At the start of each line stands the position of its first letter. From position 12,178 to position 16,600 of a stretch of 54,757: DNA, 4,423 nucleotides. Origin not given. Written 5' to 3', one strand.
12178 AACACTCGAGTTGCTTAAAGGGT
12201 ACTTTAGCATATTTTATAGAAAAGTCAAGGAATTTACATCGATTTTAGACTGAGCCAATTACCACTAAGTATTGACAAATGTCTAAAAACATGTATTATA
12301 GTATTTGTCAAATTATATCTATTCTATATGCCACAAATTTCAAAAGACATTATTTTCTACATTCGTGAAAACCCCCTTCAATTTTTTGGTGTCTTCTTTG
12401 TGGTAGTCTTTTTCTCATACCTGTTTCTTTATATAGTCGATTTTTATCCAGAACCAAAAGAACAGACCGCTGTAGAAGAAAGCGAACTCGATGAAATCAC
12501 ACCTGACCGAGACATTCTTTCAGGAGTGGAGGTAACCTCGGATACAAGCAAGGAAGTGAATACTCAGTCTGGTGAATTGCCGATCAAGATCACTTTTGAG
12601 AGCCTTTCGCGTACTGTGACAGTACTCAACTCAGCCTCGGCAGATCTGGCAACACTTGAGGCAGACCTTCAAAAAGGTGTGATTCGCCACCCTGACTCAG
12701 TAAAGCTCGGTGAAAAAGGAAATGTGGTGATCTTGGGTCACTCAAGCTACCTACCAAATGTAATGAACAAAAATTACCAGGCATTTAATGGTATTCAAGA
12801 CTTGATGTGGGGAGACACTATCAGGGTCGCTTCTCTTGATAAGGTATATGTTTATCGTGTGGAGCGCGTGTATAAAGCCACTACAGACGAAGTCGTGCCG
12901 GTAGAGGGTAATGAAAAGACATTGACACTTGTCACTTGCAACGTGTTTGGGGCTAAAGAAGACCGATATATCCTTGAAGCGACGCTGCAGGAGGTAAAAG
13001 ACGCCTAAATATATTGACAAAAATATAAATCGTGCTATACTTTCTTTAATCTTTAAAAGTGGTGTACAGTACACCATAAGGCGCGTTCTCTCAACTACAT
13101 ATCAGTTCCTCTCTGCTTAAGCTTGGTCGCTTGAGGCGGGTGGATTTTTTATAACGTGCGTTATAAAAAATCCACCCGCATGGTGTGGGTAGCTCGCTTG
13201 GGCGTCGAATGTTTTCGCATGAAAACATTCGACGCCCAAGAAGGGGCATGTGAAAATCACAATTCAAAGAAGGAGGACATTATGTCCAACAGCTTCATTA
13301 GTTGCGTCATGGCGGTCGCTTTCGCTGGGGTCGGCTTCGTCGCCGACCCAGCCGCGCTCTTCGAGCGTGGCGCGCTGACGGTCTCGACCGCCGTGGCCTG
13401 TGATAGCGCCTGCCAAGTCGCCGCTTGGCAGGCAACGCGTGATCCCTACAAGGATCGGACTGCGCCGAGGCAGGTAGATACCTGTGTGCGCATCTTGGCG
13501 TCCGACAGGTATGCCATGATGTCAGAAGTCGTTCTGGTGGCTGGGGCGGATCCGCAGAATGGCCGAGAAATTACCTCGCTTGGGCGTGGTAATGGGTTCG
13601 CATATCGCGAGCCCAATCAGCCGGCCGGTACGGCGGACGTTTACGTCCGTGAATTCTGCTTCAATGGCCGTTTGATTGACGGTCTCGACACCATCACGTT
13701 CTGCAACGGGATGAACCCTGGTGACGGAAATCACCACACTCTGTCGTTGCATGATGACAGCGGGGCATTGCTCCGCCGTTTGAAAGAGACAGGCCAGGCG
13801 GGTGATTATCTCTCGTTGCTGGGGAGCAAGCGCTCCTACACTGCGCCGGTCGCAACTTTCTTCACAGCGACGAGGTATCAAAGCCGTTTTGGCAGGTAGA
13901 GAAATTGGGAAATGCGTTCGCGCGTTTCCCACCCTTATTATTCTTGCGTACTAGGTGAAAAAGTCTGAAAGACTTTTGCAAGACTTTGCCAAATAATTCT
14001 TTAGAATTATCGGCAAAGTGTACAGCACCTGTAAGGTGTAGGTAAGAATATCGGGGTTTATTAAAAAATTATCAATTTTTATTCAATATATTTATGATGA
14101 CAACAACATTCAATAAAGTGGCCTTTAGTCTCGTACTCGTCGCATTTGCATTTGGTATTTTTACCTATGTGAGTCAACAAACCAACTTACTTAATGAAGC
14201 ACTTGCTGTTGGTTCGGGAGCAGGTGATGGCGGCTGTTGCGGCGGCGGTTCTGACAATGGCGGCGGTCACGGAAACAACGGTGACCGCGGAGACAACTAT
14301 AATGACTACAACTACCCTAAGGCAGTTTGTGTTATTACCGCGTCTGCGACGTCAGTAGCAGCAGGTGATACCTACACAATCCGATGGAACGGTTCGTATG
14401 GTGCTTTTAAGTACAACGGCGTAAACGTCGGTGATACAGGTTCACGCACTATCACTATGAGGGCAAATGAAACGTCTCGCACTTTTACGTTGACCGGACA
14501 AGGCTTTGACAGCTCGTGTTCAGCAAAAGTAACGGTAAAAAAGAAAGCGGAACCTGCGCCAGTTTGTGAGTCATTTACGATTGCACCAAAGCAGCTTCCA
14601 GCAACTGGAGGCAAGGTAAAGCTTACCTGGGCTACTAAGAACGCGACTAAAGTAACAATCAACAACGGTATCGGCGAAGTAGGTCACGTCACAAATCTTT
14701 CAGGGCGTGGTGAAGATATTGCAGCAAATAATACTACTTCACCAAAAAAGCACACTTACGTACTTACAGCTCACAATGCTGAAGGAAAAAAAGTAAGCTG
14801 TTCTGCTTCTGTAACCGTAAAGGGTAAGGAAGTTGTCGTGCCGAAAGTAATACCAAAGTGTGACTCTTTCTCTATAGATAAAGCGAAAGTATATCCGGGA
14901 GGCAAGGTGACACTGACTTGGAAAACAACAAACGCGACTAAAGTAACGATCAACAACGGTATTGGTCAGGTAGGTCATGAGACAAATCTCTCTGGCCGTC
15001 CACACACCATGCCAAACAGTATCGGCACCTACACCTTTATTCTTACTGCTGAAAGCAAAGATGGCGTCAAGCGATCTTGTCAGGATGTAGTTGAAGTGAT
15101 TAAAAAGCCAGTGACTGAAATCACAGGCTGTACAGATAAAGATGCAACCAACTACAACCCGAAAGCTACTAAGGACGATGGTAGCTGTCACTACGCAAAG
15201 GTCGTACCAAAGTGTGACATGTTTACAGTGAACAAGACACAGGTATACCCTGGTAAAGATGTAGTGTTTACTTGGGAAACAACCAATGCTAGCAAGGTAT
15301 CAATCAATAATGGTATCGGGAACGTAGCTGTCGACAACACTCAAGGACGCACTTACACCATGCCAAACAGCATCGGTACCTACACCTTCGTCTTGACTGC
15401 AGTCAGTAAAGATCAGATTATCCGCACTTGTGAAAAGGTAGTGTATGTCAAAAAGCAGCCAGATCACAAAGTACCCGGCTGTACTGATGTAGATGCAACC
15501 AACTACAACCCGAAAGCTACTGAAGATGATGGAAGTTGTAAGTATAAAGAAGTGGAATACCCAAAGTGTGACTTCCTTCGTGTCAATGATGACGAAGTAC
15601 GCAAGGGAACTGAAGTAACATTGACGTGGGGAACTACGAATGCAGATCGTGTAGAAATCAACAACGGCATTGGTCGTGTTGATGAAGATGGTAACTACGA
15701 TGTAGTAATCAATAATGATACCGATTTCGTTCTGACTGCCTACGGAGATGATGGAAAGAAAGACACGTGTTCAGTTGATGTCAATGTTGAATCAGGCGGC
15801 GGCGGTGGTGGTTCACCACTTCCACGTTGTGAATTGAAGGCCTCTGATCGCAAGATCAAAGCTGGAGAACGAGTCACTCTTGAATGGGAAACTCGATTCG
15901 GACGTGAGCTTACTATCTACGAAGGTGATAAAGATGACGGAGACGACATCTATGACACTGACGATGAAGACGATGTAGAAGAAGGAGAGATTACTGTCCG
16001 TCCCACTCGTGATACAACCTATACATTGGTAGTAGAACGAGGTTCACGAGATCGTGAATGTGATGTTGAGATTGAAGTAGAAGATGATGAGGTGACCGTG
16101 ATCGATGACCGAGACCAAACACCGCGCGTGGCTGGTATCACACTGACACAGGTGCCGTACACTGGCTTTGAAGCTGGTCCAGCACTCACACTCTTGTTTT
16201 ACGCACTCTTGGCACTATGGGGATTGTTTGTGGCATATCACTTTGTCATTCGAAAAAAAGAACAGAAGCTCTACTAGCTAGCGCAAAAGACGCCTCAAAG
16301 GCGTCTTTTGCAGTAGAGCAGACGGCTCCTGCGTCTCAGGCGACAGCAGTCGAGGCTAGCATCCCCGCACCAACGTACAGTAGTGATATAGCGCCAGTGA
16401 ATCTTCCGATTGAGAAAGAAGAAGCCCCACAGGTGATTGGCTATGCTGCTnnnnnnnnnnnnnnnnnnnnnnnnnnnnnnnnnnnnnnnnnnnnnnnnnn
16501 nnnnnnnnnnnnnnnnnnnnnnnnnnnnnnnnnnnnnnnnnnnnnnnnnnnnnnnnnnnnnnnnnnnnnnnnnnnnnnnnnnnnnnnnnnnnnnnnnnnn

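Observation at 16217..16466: A7 tract in the overlap between the surface-protein ORF and the next ORF: possible -1 frameshift, phase-variable or split-gene junction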

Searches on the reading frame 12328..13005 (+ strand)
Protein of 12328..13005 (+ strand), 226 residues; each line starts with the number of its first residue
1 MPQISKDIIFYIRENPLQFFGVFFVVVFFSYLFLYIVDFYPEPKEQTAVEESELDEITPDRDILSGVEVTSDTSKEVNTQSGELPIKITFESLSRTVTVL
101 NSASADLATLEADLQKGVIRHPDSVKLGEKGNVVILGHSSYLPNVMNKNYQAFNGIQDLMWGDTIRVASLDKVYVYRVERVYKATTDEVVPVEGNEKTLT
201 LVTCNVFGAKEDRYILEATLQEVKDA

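Call 3: search_protein_families(library=pfam, proteins=[window:12328-13005:+], max_evalue=0.01)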
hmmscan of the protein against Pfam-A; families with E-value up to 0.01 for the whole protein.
window:12328-13005:+ (226 aa): 1 family
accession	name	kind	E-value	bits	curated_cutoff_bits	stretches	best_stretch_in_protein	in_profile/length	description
PF04203.18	Sortase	-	1.1e-19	70.9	26.6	1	91-220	4-124/125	Sortase domain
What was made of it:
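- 12328..13008 (+): Sortase gene, the likely dedicated partner of the VPYTG protein. PF04203 Sortase E 1e-19 (call 3).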

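Call 4: search_protein_families(library=ncbifam, proteins=[window:12328-13005:+], max_evalue=0.01)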
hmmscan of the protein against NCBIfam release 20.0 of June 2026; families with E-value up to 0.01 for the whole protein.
window:12328-13005:+ (226 aa): 7 families
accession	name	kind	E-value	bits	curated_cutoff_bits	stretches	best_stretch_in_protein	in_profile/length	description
NF033747.1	class_E_sortase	subfamily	6.5e-11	42.5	160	1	78-224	64-209/211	class E sortase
NF058671.1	sortase_SrtD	exception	1.2e-10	41.4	140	1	23-219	4-186/187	class D sortase, LPxTATN-specific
NF033746.1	class_D_sortase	subfamily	1.2e-09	38.1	165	1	86-220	11-133/135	class D sortase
TIGR01076.1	sortase_fam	subfamily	1.4e-08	34.6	39.35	1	111-217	20-124/136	sortase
NF033745.1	class_C_sortase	subfamily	3.8e-07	30.1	160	1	125-218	128-218/220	class C sortase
TIGR03784.1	marine_sortase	equivalog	0.00022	20.9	158.25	1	87-217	53-173/174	class GN sortase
NF033748.1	class_F_sortase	subfamily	0.00025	20.7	166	1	121-205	50-134/155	class F sortase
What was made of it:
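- Tried and rejected: Pfam and NCBIfam gave no hit for ORF1 or ORF2 (calls 3, 4).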

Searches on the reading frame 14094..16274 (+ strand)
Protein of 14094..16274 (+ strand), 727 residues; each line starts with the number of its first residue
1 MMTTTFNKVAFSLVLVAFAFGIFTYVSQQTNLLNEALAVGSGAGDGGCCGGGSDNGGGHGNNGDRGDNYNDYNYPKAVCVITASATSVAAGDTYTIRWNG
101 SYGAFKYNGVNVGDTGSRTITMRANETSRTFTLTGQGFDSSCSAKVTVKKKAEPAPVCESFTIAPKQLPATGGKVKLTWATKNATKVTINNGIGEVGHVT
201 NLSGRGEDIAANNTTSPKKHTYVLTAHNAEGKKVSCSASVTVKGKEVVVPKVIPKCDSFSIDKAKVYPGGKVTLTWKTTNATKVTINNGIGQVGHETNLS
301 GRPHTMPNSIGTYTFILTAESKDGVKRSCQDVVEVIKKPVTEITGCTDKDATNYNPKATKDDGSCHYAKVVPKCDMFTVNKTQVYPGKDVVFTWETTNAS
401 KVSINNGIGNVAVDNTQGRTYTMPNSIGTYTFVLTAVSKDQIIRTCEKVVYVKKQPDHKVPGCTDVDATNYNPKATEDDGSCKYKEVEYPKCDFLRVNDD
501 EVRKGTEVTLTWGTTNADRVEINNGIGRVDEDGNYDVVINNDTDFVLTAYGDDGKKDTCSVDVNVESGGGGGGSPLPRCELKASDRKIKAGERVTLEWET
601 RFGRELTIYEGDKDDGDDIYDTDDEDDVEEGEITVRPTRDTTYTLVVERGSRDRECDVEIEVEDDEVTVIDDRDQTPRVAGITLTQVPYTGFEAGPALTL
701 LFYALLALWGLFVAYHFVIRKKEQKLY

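Call 3: search_protein_families(library=pfam, proteins=[window:14094-16274:+], max_evalue=0.01)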
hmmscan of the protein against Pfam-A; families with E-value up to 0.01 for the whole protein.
window:14094-16274:+ (727 aa): 0 families

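Call 4: search_protein_families(library=ncbifam, proteins=[window:14094-16274:+], max_evalue=0.01)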
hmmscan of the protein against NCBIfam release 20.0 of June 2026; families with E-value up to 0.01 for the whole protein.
window:14094-16274:+ (727 aa): 0 families

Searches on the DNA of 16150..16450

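Call 49: search_rna_families(source=window, start=16150, end=16450, threshold=evalue, max_evalue=10)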
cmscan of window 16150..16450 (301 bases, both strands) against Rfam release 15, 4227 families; matches with E-value up to 10: 4.
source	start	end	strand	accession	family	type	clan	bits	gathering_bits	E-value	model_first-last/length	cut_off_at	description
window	16268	16319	+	RF00366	mir-BHRF1-2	Gene; miRNA;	-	20.4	87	0.27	1-65/65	no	mir-BHRF1-2 microRNA precursor family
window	16253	16314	+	RF01859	Phe_leader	Cis-reg; leader;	-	16.5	55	2.7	1-125/125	no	Phenylalanine leader peptide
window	16273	16311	+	RF02074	STnc240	Gene; sRNA;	-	16.1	55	8.7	1-77/77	no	Enterobacterial sRNA STnc240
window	16267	16316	+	RF02051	STnc450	Gene; sRNA;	-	13.8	37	2.3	1-57/57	no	Enterobacterial sRNA STnc450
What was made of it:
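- No Rfam family matches (call 49).
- Tried and rejected: Rfam gave no family for the stem-loop; only chance-level hits appeared (call 49).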
